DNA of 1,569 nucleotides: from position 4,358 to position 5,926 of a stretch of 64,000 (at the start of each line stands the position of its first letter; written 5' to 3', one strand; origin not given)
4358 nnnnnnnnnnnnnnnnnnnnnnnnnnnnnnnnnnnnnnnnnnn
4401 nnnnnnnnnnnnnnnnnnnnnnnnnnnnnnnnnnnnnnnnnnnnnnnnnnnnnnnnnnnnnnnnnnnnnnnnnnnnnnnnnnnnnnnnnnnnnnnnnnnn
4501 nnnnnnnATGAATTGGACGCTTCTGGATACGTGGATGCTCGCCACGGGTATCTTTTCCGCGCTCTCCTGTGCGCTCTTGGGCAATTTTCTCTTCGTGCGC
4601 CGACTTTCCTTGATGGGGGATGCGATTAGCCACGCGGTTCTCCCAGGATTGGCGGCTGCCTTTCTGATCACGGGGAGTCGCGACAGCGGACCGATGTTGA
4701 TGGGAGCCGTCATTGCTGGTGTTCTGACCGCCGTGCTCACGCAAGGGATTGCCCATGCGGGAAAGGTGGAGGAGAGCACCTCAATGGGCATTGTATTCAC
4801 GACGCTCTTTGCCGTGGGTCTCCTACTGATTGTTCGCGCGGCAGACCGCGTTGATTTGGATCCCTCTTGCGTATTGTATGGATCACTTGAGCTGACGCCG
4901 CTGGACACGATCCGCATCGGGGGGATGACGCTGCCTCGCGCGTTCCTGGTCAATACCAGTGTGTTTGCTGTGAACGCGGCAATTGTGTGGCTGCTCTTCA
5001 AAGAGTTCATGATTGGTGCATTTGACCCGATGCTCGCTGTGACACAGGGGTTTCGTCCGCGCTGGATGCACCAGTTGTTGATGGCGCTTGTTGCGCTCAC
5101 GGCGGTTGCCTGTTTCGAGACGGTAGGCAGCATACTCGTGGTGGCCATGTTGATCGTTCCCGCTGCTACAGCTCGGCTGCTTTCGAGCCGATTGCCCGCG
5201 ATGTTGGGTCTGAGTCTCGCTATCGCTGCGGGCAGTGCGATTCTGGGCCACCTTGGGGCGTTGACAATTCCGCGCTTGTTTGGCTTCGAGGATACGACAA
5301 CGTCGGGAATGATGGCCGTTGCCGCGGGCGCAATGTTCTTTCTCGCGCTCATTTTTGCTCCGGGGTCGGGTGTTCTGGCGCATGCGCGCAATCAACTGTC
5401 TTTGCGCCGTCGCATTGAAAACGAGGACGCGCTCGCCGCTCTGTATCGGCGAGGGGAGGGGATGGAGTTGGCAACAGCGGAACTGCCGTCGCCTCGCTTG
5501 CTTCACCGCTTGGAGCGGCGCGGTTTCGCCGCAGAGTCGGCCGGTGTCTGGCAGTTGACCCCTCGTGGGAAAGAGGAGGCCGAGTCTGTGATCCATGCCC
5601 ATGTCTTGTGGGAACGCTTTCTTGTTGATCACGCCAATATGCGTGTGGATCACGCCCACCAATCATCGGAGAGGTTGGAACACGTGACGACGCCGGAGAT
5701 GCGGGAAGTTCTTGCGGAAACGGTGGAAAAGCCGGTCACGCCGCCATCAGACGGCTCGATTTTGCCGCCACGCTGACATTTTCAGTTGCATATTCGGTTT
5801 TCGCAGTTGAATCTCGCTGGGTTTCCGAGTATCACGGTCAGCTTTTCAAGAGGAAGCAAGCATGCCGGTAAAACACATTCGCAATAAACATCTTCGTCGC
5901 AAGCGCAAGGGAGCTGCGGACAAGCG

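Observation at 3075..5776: Both permease subunits of a TroA-type metal ABC importer carry C-terminal DtxR/MntR-like sensor-regulator domains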

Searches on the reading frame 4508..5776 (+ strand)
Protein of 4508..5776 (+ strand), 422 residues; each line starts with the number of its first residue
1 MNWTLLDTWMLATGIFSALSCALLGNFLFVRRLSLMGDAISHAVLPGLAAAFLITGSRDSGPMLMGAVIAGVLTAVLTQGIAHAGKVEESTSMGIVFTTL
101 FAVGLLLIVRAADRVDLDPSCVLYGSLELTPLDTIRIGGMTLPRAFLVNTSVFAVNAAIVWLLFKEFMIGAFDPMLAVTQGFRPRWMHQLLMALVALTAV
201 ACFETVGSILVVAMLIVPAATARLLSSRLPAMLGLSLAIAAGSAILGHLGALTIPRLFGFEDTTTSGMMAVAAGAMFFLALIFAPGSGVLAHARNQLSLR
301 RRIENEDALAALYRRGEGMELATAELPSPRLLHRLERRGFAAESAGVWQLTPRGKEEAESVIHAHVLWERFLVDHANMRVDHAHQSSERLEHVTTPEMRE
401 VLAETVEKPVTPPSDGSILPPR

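Call 3: search_protein_families(library=pfam, proteins=[window:4508-5776:+], max_evalue=1)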
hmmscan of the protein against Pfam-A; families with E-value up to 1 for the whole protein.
window:4508-5776:+ (422 aa): 4 families
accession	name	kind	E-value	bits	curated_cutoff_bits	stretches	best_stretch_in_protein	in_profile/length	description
PF00950.22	ABC-3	-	4.7e-43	148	20.1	1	10-283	8-257/258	ABC 3 transport family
PF02742.21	Fe_dep_repr_C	-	5.7e-16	58.7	27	1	351-418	1-68/70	Iron dependent repressor, metal binding and dimerisation domain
PF22798.2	DUF5817_CT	-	0.16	12.3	29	0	330-348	34-52/54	DUF5817, C-terminal domain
PF11174.13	DUF2970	-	0.2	11.9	27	1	93-111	36-54/56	Protein of unknown function (DUF2970)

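Call 4: search_protein_families(library=ncbifam, proteins=[window:4508-5776:+], max_evalue=1)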
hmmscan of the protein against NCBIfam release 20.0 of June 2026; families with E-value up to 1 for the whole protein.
window:4508-5776:+ (422 aa): 7 families
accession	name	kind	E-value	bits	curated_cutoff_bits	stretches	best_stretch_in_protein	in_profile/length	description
NF040871.1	AztB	equivalog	1.8e-39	136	280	1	11-251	16-239/254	zinc ABC transporter permease AztB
NF040927.1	ABC_perm_SloB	subfamily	3.8e-37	128.5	460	1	11-286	16-266/271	metal ABC transporter permease subunit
TIGR03770.1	anch_rpt_perm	equivalog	2.4e-31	109.5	296.8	1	11-280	21-266/270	anchored repeat-type ABC transporter permease subunit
NF007089.0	PRK09543.1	equivalog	5.1e-12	45.9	284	1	5-282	5-256/261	zinc ABC transporter permease subunit ZnuB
NF053665.1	TransRegDtxRActin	equivalog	1.8e-05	24.3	290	1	334-416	47-130/233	iron-dependent transcriptional repressor DtxR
NF047407.1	TransRegMntRTherm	equivalog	0.00036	20.2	350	1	349-414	71-136/227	manganese-dependent transcriptional regulator MntR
NF008273.0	PRK11050.1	equivalog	0.0097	15.6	153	1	330-405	73-148/156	manganese-binding transcriptional regulator MntR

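Call 11: find_homologous_proteins(query=window:4508-5773:+, max_evalue=1e-10)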
Query window:4508-5773:+ (422 aa): 7311 proteins with E <= 1e-10 among 8000 candidates; the best 120 are listed.
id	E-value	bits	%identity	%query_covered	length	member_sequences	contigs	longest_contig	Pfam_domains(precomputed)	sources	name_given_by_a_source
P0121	5.8e-268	906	100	100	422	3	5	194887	PF02742.22,PF00950.23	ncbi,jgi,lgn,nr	ncbi:MAG: metal ABC transporter permease [Verrucomicrobia bacterium]|nr:metal ABC transporter permea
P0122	1.8e-220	750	84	100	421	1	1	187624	PF02742.22,PF00950.23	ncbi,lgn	-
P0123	5.5e-191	653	73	100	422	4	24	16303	PF02742.22,PF00950.23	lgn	-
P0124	1.1e-185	635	71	100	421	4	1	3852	PF02742.22,PF00950.23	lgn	-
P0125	1.3e-184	632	72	100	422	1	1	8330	PF02742.22,PF00950.23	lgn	-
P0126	3.5e-183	627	70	100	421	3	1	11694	PF02742.22,PF00950.23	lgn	-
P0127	8.0e-175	600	68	100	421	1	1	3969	PF02742.22,PF00950.23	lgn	-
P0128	5.8e-173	594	68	100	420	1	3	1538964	PF02742.22,PF00950.23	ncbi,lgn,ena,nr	ncbi:MAG TPA: metal ABC transporter permease [Kiritimatiellia bacterium]|nr:metal ABC transporter pe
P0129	4.6e-165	568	64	100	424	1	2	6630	PF02742.22,PF00950.23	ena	-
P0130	4.4e-161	555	65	100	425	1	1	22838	PF02742.22,PF00950.23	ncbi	-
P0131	6.3e-158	544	63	100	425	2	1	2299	PF02742.22,PF00950.23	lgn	-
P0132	1.5e-157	543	62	99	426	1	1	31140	PF02742.22,PF00950.23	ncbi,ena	-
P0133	5.8e-154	531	62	100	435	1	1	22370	PF02742.22,PF00950.23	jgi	jgi:manganese/zinc/iron transport system permease protein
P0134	2.8e-153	529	62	100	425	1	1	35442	PF02742.22,PF00950.23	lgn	-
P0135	1.3e-149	517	57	99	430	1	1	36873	PF02742.22,PF00950.23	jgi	jgi:manganese/zinc/iron transport system permease protein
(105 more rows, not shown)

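Call 17: find_encoding_contigs(protein=P0121, flank=10000, max_places=4)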
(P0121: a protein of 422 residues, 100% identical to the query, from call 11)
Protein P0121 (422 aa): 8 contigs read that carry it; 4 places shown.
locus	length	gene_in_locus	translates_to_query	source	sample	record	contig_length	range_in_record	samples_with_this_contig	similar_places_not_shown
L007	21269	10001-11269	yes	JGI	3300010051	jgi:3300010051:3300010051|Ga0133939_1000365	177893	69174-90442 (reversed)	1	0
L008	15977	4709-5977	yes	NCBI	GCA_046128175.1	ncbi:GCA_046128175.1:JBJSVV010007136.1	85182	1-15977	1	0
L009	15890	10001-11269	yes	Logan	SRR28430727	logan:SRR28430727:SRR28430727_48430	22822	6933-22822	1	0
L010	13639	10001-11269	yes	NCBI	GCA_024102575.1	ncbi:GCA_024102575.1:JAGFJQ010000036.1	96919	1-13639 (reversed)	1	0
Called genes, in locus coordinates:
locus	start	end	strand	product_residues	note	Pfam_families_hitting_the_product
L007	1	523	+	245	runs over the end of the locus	PF01370:Epimerase, PF04321:RmlD_sub_bind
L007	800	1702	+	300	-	PF03279:Lip_A_acyltrans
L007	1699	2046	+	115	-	-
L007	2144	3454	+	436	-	PF13505:OMP_b-brl, PF18884:TSP3_bac, PF00691:OmpA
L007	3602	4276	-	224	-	PF01325:Fe_dep_repress, PF01047:MarR (faint), PF02742:Fe_dep_repr_C, PF04023:FeoA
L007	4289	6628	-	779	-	PF00122:E1-E2_ATPase, PF00702:Hydrolase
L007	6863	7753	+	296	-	PF01297:ZnuA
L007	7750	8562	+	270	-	PF00005:ABC_tran, PF02463:SMC_N (faint), PF13304:AAA_21 (faint)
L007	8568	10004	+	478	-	PF00950:ABC-3, PF02742:Fe_dep_repr_C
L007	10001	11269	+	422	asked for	PF00950:ABC-3, PF02742:Fe_dep_repr_C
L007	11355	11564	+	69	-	-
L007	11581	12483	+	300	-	PF03279:Lip_A_acyltrans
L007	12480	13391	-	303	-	PF00106:adh_short, PF08659:KR, PF13561:adh_short_C2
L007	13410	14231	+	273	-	PF01435:Peptidase_M48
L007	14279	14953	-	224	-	PF04337:DUF480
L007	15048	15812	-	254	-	PF01975:SurE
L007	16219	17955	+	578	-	PF05496:RuvB_N (weak), PF13177:DNA_pol3_delta2, PF13191:AAA_16 (weak), PF13604:AAA_30 (faint), PF00004:AAA, PF13401:AAA_22 (weak), PF22608:DNAX_ATPase_lid, PF12169:DNA_pol3_gamma3, +1 more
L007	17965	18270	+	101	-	PF02575:YbaB_DNA_bd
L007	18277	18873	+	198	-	PF21176:RecR_HhH, PF01751:Toprim (weak), PF13662:Toprim_4, PF21175:RecR_C (weak)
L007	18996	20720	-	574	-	PF13229:Beta_helix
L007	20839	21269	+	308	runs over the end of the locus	PF00763:THF_DHG_CYH, PF02882:THF_DHG_CYH_C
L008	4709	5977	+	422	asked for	PF00950:ABC-3, PF02742:Fe_dep_repr_C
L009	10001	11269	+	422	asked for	PF00950:ABC-3, PF02742:Fe_dep_repr_C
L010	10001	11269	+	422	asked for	PF00950:ABC-3, PF02742:Fe_dep_repr_C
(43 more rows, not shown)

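Call 20: search_protein_families(library=pfam, proteins=[L007:3602-4276:-, L007:4289-6628:-], max_evalue=0.01)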
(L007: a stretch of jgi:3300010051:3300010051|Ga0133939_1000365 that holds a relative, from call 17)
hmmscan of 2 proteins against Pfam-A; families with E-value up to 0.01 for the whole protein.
L007:3602-4276:- (224 aa): 7 families
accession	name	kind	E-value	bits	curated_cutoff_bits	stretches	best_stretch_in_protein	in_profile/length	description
PF02742.21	Fe_dep_repr_C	-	2.1e-31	108.2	27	1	65-133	1-69/70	Iron dependent repressor, metal binding and dimerisation domain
PF04023.20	FeoA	-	3.6e-13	49.8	23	1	146-219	2-73/74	FeoA domain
PF01325.25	Fe_dep_repress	-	8.2e-11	42.4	26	1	3-62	3-60/60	Iron dependent repressor, N-terminal DNA binding domain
PF01047.28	MarR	-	2.2e-05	24.7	24.6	1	28-55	21-48/59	MarR family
PF00392.27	GntR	-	0.00031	20.8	27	1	3-63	2-63/64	Bacterial regulatory proteins, gntR family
PF12802.13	MarR_2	-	0.0011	19.5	27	1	19-61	16-57/61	MarR family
PF13412.12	HTH_24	-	0.0015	18.5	21.9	0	27-54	20-47/48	Winged helix-turn-helix DNA-binding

L007:4289-6628:- (779 aa): 2 families
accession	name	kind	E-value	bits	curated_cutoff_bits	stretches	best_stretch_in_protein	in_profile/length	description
PF00122.25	E1-E2_ATPase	-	4.9e-47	160.2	28.1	1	269-452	3-181/181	E1-E2 ATPase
PF00702.32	Hydrolase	-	5.2e-27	95.9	26.4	1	472-677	5-190/191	haloacid dehalogenase-like hydrolase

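Call 21: search_protein_families(library=ncbifam, proteins=[L007:3602-4276:-, L007:4289-6628:-], max_evalue=0.001)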
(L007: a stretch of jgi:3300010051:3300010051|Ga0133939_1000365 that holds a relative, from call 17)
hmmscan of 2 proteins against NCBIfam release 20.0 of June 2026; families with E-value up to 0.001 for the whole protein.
L007:3602-4276:- (224 aa): 4 families
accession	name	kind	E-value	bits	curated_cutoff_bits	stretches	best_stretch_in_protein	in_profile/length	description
NF047407.1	TransRegMntRTherm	equivalog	5e-52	176.8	350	1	5-188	9-197/227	manganese-dependent transcriptional regulator MntR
NF053665.1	TransRegDtxRActin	equivalog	4.6e-28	98.2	290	1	5-219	7-231/233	iron-dependent transcriptional repressor DtxR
NF008273.0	PRK11050.1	equivalog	2.2e-17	63.1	153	1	29-120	59-149/156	manganese-binding transcriptional regulator MntR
NF003025.0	PRK03902.1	equivalog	2.8e-17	63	138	1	1-126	1-123/142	transcriptional regulator MntR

L007:4289-6628:- (779 aa): 20 families
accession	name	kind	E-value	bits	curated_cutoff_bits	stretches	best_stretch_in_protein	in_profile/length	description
TIGR01525.1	ATPase-IB_hvy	subfamily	4.7e-171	570.4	346.25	1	217-767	1-560/560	heavy metal translocating P-type ATPase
TIGR01512.1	ATPase-IB2_Cd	subfamily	9.1e-149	496.3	313.5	1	217-768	1-493/494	cadmium family heavy metal-translocating P-type ATPase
NF008262.1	PRK11033.1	equivalog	3.6e-132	442.3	1005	1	188-770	148-730/731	zinc/cadmium/mercury/lead-transporting ATPase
NF033775.1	P_type_ZntA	exception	3.6e-124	415.7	1240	1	198-769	162-730/732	Zn(II)/Cd(II)/Pb(II) translocating P-type ATPase ZntA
TIGR01511.1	ATPase-IB1_Cu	subfamily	5.2e-113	378.8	397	1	229-767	38-541/542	copper-translocating P-type ATPase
NF007952.0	PRK10671.1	equivalog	4.9e-85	286.3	1316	1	237-750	293-807/838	copper-exporting P-type ATPase CopA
TIGR01494.1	ATPase_P-type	subfamily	6.6e-68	229.3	62.3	1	240-744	2-465/478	HAD-IC family P-type ATPase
TIGR01497.1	kdpB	equivalog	1.7e-43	148.7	527.9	2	247-530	80-361/675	potassium-transporting ATPase subunit KdpB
TIGR01647.1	ATPase-IIIA_H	equivalog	2.6e-40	138.4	615.5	2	217-525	38-345/755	plasma-membrane proton-efflux P-type ATPase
NF010609.0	PRK14010.1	equivalog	1e-39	136.3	1323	1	246-698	78-542/673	K(+)-transporting ATPase subunit B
TIGR01522.1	ATPase-IIA2_Ca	equivalog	5.2e-33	113.9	798.3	2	638-728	567-661/854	calcium-transporting P-type ATPase, PMR1-type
TIGR01523.1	ATPase-IID_K-Na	equivalog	2.6e-30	104.8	645.05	3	639-733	672-770/997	potassium/sodium efflux P-type ATPase, fungal-type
TIGR01517.1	ATPase-IIB_Ca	equivalog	9.5e-30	103.4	507.05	2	265-488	149-380/882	calcium-translocating P-type ATPase, PMCA-type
TIGR01116.1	ATPase-IIA1_Ca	equivalog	7e-26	90.6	703.4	2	588-739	458-627/799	calcium-translocating P-type ATPase, SERCA-type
TIGR01524.1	ATPase-IIIB_Mg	equivalog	7.5e-26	90.3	610.75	2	217-497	72-365/867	magnesium-translocating P-type ATPase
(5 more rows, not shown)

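Call 30: find_related_loci(query=A2, collection=genome_contigs, flank=10000)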
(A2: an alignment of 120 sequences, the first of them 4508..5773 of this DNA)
Query A2 (422 aa) in genome_contigs; peptide patterns used: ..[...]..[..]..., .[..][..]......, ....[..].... (x = any residue, [..] = any of these).
600 stretches matched a pattern (row limit reached: there are more); 599 encode a relative of the query (tblastn E <= 1e-3); the best 80 are kept; 80 distinct loci.
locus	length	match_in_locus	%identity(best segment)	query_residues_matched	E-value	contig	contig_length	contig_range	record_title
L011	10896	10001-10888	78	1-296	1e-135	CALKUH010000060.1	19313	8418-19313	MAG TPA_asm: uncultured Verrucomicrobia bacterium isolate SRR5576005_bin.86_CONCOCT_v1.1_MAG genome assembly, contig: ER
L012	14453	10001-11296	51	1-418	2e-134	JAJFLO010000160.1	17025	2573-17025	MAG: Verrucomicrobia bacterium isolate OFTM167 OFTM167_159, whole genome shotgun sequence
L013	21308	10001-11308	51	1-421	2e-128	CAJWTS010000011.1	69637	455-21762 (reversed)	MAG TPA_asm: uncultured Verrucomicrobia bacterium isolate ERR599008_bin.48_MetaBAT_v2.12.1_MAG genome assembly, contig:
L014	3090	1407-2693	50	2-420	2e-130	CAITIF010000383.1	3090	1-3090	MAG: uncultured Pirellula sp. isolate Loclat_bin-07264 genome assembly, contig: bin-07264:383/971, whole genome shotgun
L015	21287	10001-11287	49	2-420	1e-124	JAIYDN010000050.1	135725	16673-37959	MAG: Planctomycetaceae bacterium isolate H1_MAG_00037 pond_H1_MAG_00037_000000000040, whole genome shotgun sequence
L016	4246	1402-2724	49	6-421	2e-124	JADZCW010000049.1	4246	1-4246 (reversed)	MAG: Phycisphaeraceae bacterium isolate SJ746 c_000000143338, whole genome shotgun sequence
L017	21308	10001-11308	48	2-420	9e-123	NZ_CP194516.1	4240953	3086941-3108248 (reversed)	Poriferisphaera sp. WC338 chromosome, complete genome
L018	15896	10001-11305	51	2-422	3e-119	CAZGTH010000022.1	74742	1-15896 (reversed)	MAG TPA_asm: uncultured Planctomycetales bacterium isolate SRP329715_co2_383 genome assembly, contig: NODE_701_length_74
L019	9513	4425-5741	48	1-422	5e-119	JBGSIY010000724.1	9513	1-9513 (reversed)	MAG: Pirellulaceae bacterium isolate JTS-AC144 k141_4187443, whole genome shotgun sequence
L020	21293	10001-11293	49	1-418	5e-118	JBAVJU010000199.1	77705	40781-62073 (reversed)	MAG: Desulfobacterales bacterium isolate MFD04317_ilm_asm_bin18 k127_319368, whole genome shotgun sequence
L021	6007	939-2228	47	1-420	1e-117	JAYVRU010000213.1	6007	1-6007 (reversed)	MAG: Candidatus Kuenenia sp. isolate GL73_DN_metabat_110_sub GL73_DN_metabat_110_sub_212, whole genome shotgun sequence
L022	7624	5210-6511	46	1-420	1e-116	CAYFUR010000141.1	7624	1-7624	MAG TPA_asm: uncultured Candidatus Sumerlaeota bacterium isolate ERP107533_co1_201 genome assembly, contig: NODE_11428_l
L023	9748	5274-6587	48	1-421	7e-116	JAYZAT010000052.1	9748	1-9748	MAG: Planctomycetota bacterium isolate XB_MAG119 DB_MAG119_0052, whole genome shotgun sequence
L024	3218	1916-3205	48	2-421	1e-118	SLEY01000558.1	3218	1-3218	MAG: Planctomycetaceae bacterium isolate CSSed162cmB_596R1 CSSed16-2cmB-181278, whole genome shotgun sequence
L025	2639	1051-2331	51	1-417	5e-120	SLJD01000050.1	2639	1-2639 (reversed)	MAG: Phycisphaerales bacterium isolate CSSed165cm_224 CSSed16-5cm-239175, whole genome shotgun sequence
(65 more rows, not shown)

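Call 35: predict_structure(alignment_id=A2)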
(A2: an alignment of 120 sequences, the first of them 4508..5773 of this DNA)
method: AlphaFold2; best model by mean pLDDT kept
length: 422 residues; sequences in the alignment: 120
mean_pLDDT: 91.7   pTM: 0.86
mean pLDDT of the five models: 91.7, 91.1, 90.3, 90.3, 89.9
residues with pLDDT >= 90: 332; 70-90: 70; 50-70: 18; < 50: 2
segments of 3 or more residues with pLDDT < 50: none
pLDDT, mean of each block of 10 residues (from residue 1): 91 98 97 87 89 91 91 90 91 90 89 77 84 95 97 98 97 95 94 93 92 97 97 98 98 95 93 98 96 96 95 85 84 97 96 97 95 95 95 94 80 53 54
secondary structure, 60 per line:
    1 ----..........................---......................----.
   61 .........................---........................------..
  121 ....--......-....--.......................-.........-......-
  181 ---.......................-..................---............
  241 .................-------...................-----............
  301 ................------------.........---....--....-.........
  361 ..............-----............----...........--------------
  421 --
elements in order: H5-30 H34-55 H60-85 H89-112 H119-124 H127-132 E134-137 E140-143 H144-162 H164-172 H174-179 H184-206 H208-225 H229-257 H265-283 H289-316 H329-337 E341-344 E347-350 H352-374 H380-391 H396-406

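Call 42: fold_search(model_id=the predicted structure, library=pdb)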
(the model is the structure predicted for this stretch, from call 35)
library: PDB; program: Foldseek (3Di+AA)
matches with E <= 10: 585; with E <= 0.001: 10
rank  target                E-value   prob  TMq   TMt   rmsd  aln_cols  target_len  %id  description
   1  7kyp_D                1.8e-14  1.00  0.54  0.81   3.3       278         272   31  PsaBC from Streptococcus pneumoniae in complex with Fab (released 2021-08-25)
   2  7kyp_H                1.8e-14  1.00  0.54  0.81   3.5       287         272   30  PsaBC from Streptococcus pneumoniae in complex with Fab (released 2021-08-25)
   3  7kyp_B                2.8e-14  1.00  0.54  0.79   3.4       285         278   30  PsaBC from Streptococcus pneumoniae in complex with Fab (released 2021-08-25)
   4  7kyp_N                3.2e-14  1.00  0.55  0.81   3.5       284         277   31  PsaBC from Streptococcus pneumoniae in complex with Fab (released 2021-08-25)
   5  7kyp_P                4.0e-14  1.00  0.56  0.84   3.0       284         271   30  PsaBC from Streptococcus pneumoniae in complex with Fab (released 2021-08-25)
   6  7kyp_F                4.3e-14  1.00  0.53  0.76   3.4       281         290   31  PsaBC from Streptococcus pneumoniae in complex with Fab (released 2021-08-25)
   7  7kyp_J                6.0e-14  1.00  0.54  0.81   3.5       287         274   30  PsaBC from Streptococcus pneumoniae in complex with Fab (released 2021-08-25)
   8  7kyo_C                3.2e-13  1.00  0.53  0.82   3.7       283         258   31  PsaBC from Streptococcus pneumoniae in complex with Fab (released 2021-08-25)
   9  8pvt_B                5.7e-04  1.00  0.24  0.68   3.4       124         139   25  Manganese-dependent transcriptional repressor DR2539 complexed with cadmium (SAD 7 keV) (released 2024-05-08)
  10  1l7v_A                8.6e-04  1.00  0.45  0.56   5.3       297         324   15  Bacterial ABC Transporter Involved in B12 Uptake (released 2002-05-15)
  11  2nq2_A                1.2e-03  1.00  0.47  0.61   5.5       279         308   16  An inward-facing conformation of a putative metal-chelate type ABC transporter. (released 2007-01-02)
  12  8pvz_B                1.3e-03  1.00  0.24  0.68   3.4       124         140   25  Manganese-dependent transcriptional repressor DR2539 complexed with cadmium (released 2024-05-08)
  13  4g1u_A                1.3e-03  1.00  0.44  0.59   6.3       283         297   17  X-ray structure of the bacterial heme transporter HmuUV from Yersinia pestis (released 2012-12-19)
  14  2qq9                  1.9e-03  1.00  0.23  0.45   3.1       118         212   25  Crystal Structure of DtxR(D6A C102D) Complexed with Nickel(II) (released 2007-10-30)
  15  2nq2_B                2.3e-03  1.00  0.48  0.65   4.7       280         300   15  An inward-facing conformation of a putative metal-chelate type ABC transporter. (released 2007-01-02)
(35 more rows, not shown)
